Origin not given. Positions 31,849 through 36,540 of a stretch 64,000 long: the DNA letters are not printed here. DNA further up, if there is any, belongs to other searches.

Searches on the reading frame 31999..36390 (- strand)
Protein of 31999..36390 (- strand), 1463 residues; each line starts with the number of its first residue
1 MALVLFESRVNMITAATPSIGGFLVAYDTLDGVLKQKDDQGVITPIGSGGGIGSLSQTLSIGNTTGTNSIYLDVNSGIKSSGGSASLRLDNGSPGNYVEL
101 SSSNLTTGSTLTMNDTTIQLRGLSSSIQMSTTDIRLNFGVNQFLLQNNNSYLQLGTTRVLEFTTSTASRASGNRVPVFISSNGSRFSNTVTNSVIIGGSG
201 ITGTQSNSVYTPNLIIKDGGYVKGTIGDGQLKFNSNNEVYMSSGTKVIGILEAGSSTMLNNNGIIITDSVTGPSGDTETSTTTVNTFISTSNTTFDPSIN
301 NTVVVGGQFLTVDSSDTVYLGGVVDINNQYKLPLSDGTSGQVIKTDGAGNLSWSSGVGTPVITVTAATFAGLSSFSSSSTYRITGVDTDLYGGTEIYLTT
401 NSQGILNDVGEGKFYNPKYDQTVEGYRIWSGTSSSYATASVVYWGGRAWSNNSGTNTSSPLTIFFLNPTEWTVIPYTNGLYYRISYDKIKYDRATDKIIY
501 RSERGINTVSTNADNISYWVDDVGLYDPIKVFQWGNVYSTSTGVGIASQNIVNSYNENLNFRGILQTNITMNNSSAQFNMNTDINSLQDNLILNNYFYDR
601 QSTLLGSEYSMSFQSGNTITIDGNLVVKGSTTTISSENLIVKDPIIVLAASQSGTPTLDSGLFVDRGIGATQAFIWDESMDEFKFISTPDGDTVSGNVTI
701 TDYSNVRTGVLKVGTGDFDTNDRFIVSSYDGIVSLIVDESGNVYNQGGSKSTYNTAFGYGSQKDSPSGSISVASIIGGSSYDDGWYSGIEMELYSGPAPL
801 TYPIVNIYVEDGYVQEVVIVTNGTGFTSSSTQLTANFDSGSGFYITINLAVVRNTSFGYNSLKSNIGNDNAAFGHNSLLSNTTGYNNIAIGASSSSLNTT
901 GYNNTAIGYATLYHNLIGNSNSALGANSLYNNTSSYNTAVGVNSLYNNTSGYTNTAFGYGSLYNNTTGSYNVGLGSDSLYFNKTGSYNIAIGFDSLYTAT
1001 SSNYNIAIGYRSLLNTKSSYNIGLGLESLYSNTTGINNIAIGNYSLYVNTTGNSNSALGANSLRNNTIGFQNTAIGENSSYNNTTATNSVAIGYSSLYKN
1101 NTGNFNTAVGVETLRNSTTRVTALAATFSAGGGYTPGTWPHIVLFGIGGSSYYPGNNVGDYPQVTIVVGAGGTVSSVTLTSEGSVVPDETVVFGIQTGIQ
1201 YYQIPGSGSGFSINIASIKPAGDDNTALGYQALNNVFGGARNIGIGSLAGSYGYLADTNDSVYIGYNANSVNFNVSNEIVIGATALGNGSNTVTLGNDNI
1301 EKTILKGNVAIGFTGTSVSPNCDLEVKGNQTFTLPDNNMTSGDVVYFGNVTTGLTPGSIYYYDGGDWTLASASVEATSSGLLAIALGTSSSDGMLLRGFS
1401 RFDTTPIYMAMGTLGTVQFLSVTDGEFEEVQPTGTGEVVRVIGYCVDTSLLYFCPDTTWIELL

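Call 8: search_protein_families(library=pfam, proteins=[window:31999-36390:-], max_evalue=0.001)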
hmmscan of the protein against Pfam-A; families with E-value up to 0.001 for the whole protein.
window:31999-36390:- (1463 aa): 0 families

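Call 91: search_protein_families(library=phrogs, proteins=[window:31999-36390:-], max_evalue=0.00001)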
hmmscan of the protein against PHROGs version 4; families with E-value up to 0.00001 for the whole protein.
window:31999-36390:- (1463 aa): 3 families
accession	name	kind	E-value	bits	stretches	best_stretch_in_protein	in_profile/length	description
phrog_4636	-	tail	7.7e-40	138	3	805-979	177-342/763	tail spike protein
phrog_6002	-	head and packaging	6.4e-36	124.3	3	934-1018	699-783/1183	virion structural protein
phrog_23837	-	head and packaging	8e-34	118.4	2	825-1013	182-374/507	virion structural protein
